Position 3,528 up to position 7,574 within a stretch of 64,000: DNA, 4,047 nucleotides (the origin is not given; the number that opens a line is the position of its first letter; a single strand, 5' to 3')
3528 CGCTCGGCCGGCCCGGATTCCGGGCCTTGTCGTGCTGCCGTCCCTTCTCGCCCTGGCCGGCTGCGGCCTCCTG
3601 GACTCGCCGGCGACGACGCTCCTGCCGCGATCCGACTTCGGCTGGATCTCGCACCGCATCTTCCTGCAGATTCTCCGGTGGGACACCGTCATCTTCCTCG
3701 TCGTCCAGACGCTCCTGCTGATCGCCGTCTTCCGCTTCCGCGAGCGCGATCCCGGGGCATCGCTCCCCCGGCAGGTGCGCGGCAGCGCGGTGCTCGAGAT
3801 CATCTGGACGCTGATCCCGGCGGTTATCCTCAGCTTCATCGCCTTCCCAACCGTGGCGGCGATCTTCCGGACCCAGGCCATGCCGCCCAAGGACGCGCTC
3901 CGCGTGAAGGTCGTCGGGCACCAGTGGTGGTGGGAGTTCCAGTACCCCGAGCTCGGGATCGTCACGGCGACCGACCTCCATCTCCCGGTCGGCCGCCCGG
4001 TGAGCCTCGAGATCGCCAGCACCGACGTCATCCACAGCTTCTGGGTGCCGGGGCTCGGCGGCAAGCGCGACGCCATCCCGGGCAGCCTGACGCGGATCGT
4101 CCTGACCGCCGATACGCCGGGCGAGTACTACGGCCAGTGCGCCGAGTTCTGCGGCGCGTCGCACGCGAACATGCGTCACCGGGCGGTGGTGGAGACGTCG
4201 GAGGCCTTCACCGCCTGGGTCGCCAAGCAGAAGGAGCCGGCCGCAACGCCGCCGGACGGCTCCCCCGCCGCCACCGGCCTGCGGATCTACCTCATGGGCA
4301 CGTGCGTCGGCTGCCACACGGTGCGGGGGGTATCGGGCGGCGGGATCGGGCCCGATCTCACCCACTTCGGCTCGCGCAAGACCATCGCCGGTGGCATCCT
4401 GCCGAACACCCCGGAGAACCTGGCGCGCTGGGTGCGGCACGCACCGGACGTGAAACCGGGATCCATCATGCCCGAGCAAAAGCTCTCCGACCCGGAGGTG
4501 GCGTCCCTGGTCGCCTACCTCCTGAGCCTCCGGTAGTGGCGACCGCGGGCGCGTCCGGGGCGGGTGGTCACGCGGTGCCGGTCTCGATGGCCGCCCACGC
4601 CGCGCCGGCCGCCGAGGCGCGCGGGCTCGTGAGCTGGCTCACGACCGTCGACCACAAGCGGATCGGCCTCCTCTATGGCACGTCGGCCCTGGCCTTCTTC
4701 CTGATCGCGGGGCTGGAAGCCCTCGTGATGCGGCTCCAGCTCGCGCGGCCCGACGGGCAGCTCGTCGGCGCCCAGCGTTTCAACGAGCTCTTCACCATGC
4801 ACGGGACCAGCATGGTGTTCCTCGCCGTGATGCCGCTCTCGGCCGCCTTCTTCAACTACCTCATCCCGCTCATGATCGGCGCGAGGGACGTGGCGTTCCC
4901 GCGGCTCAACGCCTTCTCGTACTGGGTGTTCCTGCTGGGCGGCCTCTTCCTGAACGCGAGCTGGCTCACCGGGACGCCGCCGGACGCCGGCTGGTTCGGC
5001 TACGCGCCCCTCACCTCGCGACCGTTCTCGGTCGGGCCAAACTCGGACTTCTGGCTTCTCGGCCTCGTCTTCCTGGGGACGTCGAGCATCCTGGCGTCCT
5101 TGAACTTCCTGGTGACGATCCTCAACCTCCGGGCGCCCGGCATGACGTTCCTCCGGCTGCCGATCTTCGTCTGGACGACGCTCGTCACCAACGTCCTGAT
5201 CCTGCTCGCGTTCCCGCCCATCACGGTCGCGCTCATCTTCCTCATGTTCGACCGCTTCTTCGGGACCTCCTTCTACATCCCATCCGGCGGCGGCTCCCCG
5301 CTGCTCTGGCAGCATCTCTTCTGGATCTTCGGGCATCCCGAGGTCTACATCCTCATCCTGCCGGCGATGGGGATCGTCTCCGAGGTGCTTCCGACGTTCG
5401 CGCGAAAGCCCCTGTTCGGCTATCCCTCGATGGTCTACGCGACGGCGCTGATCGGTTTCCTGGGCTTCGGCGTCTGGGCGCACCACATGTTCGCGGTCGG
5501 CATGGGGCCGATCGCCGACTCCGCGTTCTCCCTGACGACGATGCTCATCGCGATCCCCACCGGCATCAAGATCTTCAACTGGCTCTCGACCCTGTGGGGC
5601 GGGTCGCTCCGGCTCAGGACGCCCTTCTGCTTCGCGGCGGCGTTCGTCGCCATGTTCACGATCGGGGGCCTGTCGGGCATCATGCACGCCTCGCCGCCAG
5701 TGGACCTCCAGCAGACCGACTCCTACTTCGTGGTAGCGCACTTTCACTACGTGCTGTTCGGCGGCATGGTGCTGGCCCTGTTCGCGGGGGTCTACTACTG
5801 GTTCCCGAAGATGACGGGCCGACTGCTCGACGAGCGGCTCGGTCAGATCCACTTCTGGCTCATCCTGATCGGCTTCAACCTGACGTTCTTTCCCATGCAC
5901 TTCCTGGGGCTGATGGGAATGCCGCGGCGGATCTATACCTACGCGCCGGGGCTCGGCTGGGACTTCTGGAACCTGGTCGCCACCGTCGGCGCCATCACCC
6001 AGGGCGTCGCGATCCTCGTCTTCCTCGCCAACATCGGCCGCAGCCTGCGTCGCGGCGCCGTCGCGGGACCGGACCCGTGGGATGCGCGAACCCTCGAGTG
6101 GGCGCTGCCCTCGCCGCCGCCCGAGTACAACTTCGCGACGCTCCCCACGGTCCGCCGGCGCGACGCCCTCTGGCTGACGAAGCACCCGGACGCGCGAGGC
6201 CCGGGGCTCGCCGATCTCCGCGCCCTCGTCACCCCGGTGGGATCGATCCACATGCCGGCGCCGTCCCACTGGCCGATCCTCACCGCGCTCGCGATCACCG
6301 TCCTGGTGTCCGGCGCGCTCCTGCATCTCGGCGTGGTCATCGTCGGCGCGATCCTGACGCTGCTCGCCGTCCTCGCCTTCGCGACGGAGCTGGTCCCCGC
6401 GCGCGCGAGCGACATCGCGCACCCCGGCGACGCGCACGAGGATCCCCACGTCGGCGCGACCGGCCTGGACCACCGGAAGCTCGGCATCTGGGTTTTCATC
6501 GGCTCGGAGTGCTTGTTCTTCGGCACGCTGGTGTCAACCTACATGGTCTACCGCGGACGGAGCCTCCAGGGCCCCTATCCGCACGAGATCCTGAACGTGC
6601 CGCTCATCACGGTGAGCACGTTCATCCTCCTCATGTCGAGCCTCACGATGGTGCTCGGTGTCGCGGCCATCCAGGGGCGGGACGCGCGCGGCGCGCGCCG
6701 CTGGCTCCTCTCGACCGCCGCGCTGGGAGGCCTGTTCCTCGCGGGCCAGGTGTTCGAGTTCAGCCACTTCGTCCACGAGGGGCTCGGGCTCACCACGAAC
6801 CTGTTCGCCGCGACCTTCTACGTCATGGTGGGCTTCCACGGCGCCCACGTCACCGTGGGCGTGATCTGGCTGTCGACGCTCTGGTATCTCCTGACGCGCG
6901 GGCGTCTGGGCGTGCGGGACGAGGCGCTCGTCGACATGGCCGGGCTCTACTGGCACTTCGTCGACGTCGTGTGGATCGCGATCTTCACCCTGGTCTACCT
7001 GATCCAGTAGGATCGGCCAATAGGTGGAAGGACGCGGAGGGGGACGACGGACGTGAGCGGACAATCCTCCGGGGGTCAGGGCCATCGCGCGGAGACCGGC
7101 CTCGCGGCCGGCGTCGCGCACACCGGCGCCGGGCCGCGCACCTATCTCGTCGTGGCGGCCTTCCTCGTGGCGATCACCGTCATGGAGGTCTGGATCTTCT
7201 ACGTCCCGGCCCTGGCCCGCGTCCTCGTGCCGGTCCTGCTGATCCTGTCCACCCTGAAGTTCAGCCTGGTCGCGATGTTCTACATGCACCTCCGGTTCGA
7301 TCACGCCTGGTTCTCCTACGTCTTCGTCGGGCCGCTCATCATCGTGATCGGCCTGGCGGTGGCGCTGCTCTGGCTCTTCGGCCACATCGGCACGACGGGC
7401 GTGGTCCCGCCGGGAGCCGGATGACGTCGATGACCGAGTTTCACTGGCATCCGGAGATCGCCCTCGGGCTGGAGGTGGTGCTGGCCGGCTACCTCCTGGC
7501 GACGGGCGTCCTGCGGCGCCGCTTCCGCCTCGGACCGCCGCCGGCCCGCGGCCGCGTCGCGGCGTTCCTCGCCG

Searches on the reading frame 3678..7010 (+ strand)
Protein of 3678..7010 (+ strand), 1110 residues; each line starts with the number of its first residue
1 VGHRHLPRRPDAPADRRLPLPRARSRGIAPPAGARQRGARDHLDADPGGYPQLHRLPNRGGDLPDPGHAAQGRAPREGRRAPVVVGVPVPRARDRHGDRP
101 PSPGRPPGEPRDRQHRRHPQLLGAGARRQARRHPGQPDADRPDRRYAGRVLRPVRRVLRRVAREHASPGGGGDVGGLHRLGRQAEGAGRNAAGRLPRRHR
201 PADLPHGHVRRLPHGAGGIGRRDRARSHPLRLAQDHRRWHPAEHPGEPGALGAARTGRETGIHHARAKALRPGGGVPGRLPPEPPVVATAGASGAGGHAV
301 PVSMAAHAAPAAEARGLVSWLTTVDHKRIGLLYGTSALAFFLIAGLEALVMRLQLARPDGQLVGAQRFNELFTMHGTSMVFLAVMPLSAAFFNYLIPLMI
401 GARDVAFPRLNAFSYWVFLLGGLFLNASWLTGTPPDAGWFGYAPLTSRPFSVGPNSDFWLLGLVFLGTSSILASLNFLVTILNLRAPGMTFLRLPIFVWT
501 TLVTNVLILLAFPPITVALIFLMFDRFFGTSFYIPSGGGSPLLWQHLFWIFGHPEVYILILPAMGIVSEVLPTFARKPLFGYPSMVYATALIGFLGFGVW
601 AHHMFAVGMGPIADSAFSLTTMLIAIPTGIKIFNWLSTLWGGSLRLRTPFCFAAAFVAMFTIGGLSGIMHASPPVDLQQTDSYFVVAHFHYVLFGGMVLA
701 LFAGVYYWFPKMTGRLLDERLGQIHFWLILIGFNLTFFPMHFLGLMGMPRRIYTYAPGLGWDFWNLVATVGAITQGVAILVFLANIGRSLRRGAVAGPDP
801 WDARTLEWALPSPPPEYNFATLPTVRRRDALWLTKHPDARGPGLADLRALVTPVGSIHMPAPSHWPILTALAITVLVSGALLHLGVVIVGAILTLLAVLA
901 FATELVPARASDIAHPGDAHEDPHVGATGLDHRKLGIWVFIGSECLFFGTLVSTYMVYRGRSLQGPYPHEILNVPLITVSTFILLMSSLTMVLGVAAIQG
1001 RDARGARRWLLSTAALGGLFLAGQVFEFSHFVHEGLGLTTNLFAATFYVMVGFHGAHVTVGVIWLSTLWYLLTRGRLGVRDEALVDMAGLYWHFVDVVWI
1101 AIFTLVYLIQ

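Call 35: search_protein_families(library=pfam, proteins=[window:3678-7010:+], max_evalue=0.0001)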
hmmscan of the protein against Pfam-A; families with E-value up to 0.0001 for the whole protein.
window:3678-7010:+ (1110 aa): 2 families
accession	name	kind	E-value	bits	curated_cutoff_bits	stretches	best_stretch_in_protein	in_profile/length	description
PF00115.25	COX1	-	6.6e-164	546.3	34.8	1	328-773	1-435/436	Cytochrome C and Quinol oxidase polypeptide I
PF00510.24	COX3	-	3e-19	70.3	23.8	1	857-1108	3-255/258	Cytochrome c oxidase subunit III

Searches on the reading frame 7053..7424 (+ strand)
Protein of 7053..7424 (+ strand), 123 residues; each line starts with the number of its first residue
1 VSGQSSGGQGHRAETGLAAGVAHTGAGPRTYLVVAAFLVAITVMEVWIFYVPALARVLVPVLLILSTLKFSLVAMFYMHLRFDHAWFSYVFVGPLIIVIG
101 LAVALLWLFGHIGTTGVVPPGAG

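Call 35: search_protein_families(library=pfam, proteins=[window:7053-7424:+], max_evalue=0.0001)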
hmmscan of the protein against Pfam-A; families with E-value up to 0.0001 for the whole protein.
window:7053-7424:+ (123 aa): 1 family
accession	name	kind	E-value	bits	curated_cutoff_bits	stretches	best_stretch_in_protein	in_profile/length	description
PF03626.19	COX4_pro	-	1.3e-11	45.2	28.9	1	33-102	2-71/72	Prokaryotic Cytochrome C oxidase subunit IV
